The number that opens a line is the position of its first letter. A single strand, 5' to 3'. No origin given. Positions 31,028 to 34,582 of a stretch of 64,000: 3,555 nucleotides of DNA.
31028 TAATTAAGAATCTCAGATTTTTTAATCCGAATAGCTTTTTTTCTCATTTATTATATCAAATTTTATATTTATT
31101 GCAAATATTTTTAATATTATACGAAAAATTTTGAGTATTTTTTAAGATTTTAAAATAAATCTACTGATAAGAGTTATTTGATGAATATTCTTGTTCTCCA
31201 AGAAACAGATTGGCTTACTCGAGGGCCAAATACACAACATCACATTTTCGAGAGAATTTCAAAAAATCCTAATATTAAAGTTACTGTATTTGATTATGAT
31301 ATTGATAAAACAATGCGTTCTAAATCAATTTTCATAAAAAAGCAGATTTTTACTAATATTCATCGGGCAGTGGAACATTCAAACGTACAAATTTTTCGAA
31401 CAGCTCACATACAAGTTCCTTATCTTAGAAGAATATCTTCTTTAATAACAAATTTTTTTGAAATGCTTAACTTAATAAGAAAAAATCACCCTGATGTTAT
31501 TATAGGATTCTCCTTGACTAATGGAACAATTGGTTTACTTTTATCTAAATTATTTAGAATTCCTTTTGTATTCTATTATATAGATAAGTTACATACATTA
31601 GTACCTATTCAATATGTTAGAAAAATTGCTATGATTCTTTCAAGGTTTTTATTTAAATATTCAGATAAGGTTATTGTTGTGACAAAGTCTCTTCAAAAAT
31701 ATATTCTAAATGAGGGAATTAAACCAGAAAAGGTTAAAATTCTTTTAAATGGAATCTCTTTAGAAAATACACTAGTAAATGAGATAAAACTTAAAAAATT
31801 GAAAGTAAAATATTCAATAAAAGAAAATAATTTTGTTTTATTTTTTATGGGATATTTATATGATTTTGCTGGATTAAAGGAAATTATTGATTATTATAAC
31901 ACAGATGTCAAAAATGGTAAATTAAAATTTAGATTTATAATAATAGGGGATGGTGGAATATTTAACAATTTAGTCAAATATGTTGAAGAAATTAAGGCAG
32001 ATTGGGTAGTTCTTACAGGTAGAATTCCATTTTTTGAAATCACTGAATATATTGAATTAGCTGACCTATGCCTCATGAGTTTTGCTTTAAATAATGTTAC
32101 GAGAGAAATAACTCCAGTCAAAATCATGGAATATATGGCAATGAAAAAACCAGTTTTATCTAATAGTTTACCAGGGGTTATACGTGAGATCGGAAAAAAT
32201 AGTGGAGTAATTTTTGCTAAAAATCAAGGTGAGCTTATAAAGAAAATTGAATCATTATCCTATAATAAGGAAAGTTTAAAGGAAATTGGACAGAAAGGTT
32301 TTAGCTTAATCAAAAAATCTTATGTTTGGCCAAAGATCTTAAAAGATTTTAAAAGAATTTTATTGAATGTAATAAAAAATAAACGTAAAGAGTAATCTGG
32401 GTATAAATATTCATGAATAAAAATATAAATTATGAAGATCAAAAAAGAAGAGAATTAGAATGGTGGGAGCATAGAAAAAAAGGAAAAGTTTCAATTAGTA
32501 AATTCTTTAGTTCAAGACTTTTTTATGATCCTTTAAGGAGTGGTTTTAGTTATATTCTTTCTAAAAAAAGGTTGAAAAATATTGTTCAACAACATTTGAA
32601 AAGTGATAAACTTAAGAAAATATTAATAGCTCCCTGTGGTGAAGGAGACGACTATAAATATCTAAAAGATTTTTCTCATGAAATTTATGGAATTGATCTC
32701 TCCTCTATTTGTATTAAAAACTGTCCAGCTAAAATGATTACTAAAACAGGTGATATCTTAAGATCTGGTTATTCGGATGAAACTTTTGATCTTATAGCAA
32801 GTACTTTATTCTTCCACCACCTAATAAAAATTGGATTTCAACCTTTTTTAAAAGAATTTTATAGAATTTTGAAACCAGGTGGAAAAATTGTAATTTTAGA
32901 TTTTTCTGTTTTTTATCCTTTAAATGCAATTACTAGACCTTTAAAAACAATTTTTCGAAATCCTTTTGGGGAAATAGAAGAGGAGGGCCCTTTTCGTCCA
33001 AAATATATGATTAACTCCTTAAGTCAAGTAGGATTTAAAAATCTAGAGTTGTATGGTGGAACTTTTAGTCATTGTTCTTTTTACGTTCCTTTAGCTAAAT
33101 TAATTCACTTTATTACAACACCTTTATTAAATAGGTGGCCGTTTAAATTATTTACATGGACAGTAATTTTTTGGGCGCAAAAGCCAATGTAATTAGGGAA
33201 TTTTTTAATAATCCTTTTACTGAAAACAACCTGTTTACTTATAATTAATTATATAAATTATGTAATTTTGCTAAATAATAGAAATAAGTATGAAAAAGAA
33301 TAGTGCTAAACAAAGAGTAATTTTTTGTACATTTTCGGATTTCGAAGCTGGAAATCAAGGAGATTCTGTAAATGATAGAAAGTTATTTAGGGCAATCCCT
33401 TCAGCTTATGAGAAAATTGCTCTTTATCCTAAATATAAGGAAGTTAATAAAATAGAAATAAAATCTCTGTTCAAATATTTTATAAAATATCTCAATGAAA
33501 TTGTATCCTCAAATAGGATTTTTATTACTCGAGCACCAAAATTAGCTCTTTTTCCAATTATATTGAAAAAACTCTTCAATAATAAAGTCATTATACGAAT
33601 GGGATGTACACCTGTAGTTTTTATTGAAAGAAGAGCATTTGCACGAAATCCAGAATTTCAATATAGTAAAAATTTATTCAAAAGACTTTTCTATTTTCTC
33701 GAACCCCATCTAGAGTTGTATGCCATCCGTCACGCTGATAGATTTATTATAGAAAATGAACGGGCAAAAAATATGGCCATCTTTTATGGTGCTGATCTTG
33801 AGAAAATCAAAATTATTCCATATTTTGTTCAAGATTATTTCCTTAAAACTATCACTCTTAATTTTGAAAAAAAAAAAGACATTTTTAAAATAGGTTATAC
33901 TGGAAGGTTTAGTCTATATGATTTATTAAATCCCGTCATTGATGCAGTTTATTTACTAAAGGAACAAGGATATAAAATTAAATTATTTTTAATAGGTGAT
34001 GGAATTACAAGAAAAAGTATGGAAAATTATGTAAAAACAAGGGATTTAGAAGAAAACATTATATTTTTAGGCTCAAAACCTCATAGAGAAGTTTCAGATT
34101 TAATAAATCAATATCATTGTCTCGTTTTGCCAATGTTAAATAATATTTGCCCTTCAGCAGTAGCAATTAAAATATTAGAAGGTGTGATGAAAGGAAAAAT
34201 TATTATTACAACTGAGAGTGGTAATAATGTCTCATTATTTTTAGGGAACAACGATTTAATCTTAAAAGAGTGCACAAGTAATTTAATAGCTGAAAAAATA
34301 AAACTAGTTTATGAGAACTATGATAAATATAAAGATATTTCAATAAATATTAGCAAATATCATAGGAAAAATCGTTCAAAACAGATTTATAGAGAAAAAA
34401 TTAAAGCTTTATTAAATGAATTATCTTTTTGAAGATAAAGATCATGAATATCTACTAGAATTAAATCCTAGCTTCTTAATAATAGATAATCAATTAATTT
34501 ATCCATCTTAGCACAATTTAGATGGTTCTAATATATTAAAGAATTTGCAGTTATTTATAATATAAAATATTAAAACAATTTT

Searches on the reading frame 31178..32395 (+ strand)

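Call 55: search_protein_families(library=pfam, proteins=[window:31178-32395:+], max_evalue=0.00001)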
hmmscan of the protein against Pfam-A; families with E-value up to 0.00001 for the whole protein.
window:31178-32395:+ (405 aa): 4 families
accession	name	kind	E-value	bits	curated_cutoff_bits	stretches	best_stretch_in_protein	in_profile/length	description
PF00534.26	Glycos_transf_1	-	6.6e-14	52.2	26.4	1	208-374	5-169/172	Glycosyl transferases group 1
PF13692.12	Glyco_trans_1_4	-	1.9e-13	51.3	27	1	220-360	3-139/142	Glycosyl transferases group 1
PF13439.12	Glyco_transf_4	-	4.6e-13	50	28.5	1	70-196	38-169/170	Glycosyltransferase Family 4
PF13579.12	Glyco_trans_4_4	-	9.9e-09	36.2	29.7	1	74-192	41-158/158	Glycosyl transferase 4-like domain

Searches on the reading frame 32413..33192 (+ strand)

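Call 55: search_protein_families(library=pfam, proteins=[window:32413-33192:+], max_evalue=0.00001)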
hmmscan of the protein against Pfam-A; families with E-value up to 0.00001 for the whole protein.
window:32413-33192:+ (259 aa): 4 families
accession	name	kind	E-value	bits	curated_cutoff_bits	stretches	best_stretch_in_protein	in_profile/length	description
PF08241.18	Methyltransf_11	-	1.6e-13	51.5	21.2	1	75-161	5-95/95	Methyltransferase domain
PF13649.12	Methyltransf_25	-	1.7e-10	41.9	27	1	71-157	2-97/97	Methyltransferase domain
PF13489.12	Methyltransf_23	-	2.2e-07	31.2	27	1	64-168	20-123/164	Methyltransferase domain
PF08242.18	Methyltransf_12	-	4.5e-07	31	30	1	74-159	4-98/98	Methyltransferase domain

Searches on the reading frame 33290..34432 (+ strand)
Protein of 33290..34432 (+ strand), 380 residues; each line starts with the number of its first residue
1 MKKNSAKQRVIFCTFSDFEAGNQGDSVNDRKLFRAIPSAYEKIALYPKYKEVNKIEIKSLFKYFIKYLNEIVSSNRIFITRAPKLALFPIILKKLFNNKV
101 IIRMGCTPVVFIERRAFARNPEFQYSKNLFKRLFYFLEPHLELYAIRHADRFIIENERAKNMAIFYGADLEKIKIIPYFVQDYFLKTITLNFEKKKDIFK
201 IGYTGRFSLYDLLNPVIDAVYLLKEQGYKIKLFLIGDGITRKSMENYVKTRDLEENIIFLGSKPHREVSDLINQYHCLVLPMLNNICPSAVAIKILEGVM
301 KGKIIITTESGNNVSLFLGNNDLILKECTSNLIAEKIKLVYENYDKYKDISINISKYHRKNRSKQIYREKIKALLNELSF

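Call 55: search_protein_families(library=pfam, proteins=[window:33290-34432:+], max_evalue=0.00001)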
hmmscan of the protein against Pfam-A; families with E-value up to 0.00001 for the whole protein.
window:33290-34432:+ (380 aa): 2 families
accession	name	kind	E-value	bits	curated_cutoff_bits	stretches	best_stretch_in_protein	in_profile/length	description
PF00534.26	Glycos_transf_1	-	1.4e-18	67.5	26.4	1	194-354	11-169/172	Glycosyl transferases group 1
PF13692.12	Glyco_trans_1_4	-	1e-13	52.2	27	1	200-343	3-142/142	Glycosyl transferases group 1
